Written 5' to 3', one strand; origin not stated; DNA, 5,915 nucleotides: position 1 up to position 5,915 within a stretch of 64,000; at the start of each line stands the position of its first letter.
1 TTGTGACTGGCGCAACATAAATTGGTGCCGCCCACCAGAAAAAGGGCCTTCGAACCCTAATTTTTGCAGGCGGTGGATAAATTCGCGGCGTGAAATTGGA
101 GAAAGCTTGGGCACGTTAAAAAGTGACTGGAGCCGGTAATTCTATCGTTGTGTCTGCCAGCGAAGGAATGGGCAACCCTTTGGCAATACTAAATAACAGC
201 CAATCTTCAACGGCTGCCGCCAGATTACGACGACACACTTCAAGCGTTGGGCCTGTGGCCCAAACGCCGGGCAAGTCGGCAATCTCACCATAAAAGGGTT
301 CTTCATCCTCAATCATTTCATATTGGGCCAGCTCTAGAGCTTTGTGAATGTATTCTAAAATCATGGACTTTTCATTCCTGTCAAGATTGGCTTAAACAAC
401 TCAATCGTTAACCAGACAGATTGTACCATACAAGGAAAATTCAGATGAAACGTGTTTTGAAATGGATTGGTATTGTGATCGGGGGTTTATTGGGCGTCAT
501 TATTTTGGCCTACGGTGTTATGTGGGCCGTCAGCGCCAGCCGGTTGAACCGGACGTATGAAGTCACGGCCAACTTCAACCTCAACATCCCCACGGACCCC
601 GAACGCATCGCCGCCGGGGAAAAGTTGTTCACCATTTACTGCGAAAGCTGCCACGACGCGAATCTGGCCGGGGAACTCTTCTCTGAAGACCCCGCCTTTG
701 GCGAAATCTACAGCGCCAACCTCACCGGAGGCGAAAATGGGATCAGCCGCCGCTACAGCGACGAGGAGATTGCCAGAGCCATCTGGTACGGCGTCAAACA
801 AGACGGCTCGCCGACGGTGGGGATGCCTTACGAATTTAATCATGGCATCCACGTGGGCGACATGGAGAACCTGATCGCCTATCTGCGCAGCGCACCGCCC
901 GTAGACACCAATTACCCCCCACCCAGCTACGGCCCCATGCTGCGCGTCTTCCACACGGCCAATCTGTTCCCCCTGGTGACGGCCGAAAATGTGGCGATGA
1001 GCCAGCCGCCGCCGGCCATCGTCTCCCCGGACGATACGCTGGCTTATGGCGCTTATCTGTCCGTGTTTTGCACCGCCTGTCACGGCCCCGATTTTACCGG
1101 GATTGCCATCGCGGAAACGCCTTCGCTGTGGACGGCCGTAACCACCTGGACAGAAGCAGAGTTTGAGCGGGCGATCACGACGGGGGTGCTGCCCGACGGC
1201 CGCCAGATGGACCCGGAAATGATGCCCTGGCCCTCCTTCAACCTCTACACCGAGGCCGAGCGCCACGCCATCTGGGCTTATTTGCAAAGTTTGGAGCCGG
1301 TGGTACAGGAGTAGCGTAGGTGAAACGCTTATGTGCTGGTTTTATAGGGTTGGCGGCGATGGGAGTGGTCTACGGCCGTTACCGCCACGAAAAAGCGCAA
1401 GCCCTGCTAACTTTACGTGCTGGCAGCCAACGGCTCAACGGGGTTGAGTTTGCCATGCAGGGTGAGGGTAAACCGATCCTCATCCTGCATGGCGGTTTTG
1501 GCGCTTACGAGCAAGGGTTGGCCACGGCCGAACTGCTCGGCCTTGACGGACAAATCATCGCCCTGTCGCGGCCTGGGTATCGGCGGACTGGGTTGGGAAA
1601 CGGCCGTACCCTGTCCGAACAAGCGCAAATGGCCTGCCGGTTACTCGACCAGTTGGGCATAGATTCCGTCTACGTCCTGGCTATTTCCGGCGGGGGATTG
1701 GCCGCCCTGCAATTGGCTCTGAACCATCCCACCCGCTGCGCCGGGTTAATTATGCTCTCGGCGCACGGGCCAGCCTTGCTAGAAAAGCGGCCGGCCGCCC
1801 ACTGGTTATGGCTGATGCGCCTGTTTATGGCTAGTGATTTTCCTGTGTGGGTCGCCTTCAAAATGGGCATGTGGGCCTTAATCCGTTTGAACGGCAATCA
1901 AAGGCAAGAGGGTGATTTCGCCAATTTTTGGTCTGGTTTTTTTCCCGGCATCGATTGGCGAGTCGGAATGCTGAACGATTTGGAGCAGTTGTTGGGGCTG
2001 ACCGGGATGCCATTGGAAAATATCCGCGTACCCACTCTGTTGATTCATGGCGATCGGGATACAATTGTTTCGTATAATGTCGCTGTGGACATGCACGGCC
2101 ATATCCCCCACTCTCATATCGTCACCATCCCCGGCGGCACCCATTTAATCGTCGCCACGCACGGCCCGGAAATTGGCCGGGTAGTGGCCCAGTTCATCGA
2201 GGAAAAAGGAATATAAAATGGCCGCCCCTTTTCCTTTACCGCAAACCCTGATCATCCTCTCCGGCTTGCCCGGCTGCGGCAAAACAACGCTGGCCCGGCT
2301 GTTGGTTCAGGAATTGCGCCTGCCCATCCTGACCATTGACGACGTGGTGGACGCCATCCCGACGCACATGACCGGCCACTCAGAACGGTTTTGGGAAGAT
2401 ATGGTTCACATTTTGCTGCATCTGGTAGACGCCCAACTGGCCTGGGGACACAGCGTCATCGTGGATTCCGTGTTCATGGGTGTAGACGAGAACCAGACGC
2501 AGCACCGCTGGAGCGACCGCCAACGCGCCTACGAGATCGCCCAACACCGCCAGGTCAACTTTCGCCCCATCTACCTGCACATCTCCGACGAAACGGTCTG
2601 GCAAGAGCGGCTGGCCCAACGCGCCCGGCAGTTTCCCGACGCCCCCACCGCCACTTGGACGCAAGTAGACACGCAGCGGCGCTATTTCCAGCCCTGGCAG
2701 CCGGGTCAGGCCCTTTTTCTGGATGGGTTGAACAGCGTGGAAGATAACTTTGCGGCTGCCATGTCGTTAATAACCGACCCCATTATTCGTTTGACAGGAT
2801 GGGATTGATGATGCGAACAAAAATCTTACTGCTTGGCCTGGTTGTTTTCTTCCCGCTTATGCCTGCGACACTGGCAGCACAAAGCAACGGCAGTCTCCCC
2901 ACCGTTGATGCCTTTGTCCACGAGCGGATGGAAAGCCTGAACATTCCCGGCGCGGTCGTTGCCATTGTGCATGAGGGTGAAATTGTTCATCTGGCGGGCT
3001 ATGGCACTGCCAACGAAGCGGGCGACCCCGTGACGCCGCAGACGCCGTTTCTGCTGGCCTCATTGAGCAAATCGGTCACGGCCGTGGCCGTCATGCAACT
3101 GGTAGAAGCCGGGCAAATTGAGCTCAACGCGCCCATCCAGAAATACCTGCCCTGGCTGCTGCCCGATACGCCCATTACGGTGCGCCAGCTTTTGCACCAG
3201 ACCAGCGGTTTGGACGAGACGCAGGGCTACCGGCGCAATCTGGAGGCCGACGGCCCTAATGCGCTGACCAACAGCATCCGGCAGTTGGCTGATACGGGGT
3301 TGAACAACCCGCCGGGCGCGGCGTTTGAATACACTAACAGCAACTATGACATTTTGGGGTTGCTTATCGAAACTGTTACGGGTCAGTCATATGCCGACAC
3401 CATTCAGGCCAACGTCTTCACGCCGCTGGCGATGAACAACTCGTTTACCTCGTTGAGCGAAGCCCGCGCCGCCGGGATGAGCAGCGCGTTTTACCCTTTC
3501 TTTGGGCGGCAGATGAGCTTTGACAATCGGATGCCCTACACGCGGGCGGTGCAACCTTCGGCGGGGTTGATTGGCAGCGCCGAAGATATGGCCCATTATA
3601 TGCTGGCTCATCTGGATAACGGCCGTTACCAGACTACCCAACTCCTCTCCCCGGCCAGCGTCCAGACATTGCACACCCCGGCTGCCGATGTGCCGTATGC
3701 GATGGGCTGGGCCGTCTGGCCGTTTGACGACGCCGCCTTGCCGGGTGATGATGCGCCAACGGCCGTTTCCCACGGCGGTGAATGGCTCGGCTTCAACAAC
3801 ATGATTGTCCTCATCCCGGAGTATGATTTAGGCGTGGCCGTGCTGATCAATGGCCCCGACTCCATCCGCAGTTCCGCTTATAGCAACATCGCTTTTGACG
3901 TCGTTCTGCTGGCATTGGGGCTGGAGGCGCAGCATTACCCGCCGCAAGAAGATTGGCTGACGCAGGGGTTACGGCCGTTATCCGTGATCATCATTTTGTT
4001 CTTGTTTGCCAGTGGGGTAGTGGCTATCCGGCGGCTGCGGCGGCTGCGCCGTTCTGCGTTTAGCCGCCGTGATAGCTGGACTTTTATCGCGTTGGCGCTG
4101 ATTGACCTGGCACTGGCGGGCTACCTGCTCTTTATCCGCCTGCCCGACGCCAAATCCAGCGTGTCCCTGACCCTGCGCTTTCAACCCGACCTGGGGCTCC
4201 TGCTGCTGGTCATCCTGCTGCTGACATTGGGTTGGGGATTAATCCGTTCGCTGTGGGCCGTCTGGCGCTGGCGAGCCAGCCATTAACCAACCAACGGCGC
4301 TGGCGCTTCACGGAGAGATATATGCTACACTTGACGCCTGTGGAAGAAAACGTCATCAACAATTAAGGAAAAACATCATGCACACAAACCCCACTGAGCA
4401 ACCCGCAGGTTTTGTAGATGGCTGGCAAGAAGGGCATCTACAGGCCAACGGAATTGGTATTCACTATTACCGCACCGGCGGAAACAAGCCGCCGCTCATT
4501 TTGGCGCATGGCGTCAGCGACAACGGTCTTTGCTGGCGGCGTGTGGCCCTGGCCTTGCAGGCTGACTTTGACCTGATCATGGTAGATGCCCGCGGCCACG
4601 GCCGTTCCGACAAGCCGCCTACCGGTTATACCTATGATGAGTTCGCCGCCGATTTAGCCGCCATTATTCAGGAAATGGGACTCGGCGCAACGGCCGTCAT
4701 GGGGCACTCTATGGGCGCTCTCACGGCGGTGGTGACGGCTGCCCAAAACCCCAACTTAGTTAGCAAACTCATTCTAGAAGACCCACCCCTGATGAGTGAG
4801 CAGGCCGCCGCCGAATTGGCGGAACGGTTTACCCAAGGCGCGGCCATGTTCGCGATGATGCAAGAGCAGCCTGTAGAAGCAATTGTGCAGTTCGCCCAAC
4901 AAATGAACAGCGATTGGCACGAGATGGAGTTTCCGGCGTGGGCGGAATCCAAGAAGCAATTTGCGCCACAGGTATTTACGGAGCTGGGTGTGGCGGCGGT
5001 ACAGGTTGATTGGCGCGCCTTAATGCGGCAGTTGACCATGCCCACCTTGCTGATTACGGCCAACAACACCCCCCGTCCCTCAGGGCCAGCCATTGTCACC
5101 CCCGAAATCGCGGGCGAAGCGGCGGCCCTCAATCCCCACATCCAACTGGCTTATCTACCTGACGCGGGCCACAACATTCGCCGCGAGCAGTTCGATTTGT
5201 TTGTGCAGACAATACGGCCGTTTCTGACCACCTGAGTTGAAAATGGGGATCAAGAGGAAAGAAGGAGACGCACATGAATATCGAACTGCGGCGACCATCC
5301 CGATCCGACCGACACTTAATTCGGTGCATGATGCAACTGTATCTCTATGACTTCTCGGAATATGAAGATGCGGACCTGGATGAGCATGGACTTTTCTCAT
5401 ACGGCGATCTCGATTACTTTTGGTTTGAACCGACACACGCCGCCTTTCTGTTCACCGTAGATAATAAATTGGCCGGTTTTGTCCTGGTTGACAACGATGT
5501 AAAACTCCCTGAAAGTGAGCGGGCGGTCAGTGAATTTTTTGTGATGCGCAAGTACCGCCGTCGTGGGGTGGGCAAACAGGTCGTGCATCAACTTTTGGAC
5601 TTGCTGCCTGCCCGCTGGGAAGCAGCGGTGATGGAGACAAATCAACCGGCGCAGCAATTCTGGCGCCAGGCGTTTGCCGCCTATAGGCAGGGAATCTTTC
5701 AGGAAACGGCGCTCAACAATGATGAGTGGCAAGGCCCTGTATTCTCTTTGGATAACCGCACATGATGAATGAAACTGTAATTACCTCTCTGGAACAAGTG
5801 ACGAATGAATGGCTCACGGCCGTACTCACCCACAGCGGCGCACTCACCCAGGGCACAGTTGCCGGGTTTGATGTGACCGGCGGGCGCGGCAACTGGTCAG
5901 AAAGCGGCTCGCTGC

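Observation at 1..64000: Highly iterated 8-bp palindrome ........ (HIP-like) saturating the window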

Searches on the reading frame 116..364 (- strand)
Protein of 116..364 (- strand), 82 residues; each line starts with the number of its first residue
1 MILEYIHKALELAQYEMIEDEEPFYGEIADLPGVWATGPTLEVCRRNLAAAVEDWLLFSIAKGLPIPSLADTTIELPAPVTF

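Call 27: search_protein_families(library=pfam, proteins=[window:116-364:-], max_evalue=0.0001)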
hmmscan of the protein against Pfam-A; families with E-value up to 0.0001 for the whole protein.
window:116-364:- (82 aa): 1 family
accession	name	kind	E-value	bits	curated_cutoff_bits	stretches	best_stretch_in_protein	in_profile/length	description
PF21748.3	UPF0150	-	5e-29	100.4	27.3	1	4-67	1-64/64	UPF0150-like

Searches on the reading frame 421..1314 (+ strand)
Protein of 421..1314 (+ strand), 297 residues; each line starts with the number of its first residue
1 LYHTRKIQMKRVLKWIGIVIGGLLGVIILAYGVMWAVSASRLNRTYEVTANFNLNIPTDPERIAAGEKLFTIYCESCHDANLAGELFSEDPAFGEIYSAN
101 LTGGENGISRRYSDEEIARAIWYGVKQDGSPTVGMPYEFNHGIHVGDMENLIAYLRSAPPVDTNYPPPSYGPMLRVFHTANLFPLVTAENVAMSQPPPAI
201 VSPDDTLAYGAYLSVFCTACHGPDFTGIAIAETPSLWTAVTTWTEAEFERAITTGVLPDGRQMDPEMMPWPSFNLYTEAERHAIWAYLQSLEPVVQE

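Call 27: search_protein_families(library=pfam, proteins=[window:421-1314:+], max_evalue=0.0001)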
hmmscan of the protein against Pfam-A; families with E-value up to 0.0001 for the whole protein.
window:421-1314:+ (297 aa): 2 families
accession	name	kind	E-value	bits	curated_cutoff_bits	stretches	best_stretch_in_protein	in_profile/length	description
PF00034.26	Cytochrom_C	-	5.1e-16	60.2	21.3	2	216-291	11-89/90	Cytochrome c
PF13442.11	Cytochrome_CBB3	-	6.6e-12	46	27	1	216-288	13-68/68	Cytochrome C oxidase, cbb3-type, subunit III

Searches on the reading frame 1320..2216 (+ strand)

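Call 27: search_protein_families(library=pfam, proteins=[window:1320-2216:+], max_evalue=0.0001)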
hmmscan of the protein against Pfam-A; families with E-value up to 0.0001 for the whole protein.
window:1320-2216:+ (298 aa): 2 families
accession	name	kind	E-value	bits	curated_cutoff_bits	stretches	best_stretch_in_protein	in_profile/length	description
PF00561.26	Abhydrolase_1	-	4.5e-21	76.1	25.8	1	51-278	1-241/245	alpha/beta hydrolase fold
PF12146.15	Hydrolase_4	-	1.5e-10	41.2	27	1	115-277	76-234/239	Serine aminopeptidase, S33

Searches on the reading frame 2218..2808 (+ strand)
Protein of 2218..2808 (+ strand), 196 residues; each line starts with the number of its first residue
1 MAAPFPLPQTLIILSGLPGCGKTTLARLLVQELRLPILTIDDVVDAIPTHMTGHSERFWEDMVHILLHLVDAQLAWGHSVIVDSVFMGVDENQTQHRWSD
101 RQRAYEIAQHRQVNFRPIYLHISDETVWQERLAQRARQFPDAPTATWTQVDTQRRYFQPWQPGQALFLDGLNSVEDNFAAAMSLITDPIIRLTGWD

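Call 27: search_protein_families(library=pfam, proteins=[window:2218-2808:+], max_evalue=0.0001)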
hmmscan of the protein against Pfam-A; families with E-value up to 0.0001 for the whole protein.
window:2218-2808:+ (196 aa): 6 families
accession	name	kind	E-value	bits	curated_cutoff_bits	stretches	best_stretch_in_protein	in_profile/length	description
PF13671.12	AAA_33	-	1.1e-17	65.1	27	1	11-159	1-142/143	AAA domain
PF13238.12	AAA_18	-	5.8e-09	36.9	29.4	1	12-136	1-112/128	AAA domain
PF13207.12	AAA_17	-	6.1e-07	30.2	27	1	16-142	2-130/136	AAA domain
PF00004.35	AAA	-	4.7e-06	27.5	21.2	1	12-41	1-30/131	ATPase family associated with various cellular activities (AAA)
PF24883.2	NPHP3_N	-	3.2e-05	24.6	24.8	1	10-120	23-128/164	Nephrocystin 3, N-terminal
PF07931.18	CPT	-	9.8e-05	22.7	22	0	10-98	2-100/172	Chloramphenicol phosphotransferase-like protein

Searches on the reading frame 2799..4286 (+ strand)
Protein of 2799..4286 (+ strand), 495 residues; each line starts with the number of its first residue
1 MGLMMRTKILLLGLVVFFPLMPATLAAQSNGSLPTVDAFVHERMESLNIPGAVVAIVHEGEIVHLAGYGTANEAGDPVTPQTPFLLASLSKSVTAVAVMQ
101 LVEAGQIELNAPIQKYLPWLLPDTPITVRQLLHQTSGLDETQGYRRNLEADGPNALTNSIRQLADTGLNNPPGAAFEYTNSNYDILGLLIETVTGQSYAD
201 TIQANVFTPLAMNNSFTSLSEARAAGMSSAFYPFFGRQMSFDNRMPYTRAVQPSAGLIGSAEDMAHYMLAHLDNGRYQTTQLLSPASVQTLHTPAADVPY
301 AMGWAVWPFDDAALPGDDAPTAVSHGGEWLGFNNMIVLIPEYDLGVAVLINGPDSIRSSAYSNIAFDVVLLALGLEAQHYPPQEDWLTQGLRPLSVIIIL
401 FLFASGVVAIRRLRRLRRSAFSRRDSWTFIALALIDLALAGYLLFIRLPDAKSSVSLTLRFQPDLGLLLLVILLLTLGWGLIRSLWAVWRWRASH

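Call 8: search_protein_families(library=pfam, proteins=[window:2799-4286:+])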
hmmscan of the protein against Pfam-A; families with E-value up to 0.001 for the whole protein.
window:2799-4286:+ (495 aa): 1 family
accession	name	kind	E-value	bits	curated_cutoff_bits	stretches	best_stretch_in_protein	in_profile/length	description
PF00144.29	Beta-lactamase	-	1.9e-69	234.8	27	1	36-360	1-318/329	Beta-lactamase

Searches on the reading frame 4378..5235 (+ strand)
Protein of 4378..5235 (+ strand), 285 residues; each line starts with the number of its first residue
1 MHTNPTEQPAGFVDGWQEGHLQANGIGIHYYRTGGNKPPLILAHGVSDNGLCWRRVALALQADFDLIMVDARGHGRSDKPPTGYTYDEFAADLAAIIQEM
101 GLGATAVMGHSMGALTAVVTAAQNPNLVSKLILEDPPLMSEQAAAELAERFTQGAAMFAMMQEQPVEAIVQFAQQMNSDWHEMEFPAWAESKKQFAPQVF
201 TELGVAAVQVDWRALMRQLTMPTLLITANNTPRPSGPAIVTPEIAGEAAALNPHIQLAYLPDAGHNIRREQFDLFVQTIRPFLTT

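Call 27: search_protein_families(library=pfam, proteins=[window:4378-5235:+], max_evalue=0.0001)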
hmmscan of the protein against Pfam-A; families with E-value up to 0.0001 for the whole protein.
window:4378-5235:+ (285 aa): 4 families
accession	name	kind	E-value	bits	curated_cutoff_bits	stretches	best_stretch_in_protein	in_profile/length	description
PF00561.26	Abhydrolase_1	-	1e-26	94.6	25.8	1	38-266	1-239/245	alpha/beta hydrolase fold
PF12697.13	Abhydrolase_6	-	1.2e-21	78.8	26.3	1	40-269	1-208/217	Alpha/beta hydrolase family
PF12146.15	Hydrolase_4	-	3e-14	53.3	27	1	40-229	7-200/239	Serine aminopeptidase, S33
PF00975.26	Thioesterase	-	6.7e-06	26.9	26.4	1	39-123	2-86/226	Thioesterase domain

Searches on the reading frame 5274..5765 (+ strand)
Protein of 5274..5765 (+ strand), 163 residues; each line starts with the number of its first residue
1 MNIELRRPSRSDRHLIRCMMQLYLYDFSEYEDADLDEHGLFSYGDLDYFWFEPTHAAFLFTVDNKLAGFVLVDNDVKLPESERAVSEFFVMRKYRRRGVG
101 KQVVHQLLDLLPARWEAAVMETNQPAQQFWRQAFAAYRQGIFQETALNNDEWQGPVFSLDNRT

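Call 27: search_protein_families(library=pfam, proteins=[window:5274-5765:+], max_evalue=0.0001)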
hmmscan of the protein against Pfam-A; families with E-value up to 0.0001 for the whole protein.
window:5274-5765:+ (163 aa): 3 families
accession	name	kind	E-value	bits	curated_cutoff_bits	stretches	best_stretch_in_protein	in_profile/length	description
PF00583.31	Acetyltransf_1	-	2.7e-12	47.4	20.7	1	37-133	23-115/116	Acetyltransferase (GNAT) family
PF13673.13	Acetyltransf_10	-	2e-05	25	23.6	1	57-112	33-82/128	Acetyltransferase (GNAT) domain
PF13508.13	Acetyltransf_7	-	3.4e-05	24.6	27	1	58-131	6-78/84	Acetyltransferase (GNAT) domain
